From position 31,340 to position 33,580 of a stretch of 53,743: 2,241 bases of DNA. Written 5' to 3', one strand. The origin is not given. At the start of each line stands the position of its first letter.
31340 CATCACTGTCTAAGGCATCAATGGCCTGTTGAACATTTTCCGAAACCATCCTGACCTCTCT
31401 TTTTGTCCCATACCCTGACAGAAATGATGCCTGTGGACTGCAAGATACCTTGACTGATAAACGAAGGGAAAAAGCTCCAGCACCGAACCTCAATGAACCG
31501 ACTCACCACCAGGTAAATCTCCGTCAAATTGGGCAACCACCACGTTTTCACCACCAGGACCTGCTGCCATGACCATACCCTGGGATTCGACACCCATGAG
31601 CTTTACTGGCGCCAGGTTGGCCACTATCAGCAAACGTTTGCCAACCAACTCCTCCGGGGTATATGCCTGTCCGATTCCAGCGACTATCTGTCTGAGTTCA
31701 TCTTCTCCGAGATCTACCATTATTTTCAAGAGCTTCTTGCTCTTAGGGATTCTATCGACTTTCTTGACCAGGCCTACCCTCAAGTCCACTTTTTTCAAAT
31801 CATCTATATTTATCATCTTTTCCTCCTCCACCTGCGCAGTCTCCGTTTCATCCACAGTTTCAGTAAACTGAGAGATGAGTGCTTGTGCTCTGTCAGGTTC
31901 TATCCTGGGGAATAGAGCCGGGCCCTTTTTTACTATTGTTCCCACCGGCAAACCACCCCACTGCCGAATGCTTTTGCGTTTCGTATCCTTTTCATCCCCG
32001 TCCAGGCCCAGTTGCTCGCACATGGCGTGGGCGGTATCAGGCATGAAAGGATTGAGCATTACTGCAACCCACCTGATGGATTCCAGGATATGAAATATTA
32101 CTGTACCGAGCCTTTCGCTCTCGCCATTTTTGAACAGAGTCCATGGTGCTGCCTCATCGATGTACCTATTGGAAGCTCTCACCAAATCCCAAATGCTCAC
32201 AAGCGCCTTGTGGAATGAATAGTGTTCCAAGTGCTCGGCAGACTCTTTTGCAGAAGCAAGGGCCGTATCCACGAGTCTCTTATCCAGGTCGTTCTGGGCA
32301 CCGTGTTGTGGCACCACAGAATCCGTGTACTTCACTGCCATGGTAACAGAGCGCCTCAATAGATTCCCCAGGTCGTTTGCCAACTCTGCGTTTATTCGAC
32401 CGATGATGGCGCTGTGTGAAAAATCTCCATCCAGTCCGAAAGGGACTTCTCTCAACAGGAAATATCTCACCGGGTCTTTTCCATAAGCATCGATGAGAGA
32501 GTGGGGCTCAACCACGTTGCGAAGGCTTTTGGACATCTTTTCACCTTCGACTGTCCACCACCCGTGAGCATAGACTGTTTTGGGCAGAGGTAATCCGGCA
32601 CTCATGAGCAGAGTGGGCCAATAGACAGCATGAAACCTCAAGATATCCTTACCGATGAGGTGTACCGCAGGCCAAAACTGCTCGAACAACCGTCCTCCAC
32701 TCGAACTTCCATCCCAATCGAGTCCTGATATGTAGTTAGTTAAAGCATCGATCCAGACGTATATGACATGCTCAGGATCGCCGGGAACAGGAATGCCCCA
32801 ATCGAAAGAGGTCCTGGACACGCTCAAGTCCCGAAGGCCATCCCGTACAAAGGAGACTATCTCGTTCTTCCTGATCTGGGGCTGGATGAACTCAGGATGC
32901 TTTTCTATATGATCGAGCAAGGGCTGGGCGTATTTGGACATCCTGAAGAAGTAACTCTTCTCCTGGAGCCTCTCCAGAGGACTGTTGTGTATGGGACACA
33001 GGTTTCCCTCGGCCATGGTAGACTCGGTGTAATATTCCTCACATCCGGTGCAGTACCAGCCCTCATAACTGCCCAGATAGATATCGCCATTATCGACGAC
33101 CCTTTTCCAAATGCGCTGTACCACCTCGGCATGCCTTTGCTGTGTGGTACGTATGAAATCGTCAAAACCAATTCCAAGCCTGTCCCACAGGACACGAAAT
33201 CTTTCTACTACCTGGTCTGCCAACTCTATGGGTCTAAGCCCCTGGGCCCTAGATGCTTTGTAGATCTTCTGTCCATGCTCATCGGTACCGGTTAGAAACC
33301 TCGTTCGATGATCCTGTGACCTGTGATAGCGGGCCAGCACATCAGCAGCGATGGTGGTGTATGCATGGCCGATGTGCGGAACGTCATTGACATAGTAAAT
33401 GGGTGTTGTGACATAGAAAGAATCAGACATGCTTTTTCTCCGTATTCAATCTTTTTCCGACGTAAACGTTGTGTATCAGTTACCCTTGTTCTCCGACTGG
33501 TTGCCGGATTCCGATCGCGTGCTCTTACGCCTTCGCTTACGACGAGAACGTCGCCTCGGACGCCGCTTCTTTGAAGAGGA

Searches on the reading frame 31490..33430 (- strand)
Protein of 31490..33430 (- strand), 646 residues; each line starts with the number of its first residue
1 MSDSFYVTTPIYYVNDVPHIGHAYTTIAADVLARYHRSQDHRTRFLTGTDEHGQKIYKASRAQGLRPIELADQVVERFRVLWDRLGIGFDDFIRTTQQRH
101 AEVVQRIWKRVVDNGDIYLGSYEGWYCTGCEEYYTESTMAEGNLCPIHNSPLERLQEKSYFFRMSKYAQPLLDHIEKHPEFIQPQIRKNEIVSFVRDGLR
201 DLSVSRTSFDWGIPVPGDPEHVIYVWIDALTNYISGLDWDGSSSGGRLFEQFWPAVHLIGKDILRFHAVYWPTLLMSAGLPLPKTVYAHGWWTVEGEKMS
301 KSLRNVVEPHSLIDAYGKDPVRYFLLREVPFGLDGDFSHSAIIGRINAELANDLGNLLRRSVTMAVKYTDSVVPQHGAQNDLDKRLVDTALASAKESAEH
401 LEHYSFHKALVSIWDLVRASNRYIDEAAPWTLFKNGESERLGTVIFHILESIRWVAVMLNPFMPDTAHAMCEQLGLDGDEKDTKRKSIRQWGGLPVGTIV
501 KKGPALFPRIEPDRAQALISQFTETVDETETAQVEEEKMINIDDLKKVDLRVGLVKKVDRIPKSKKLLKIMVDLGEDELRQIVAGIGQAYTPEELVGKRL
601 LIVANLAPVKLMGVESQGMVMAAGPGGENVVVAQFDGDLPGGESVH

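Call 55: find_encoding_contigs(protein=window:31490-33430:-, flank=10000, max_places=8)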
Protein window:31490-33430:- (646 aa): no gene with exactly this product is on record in the collection.
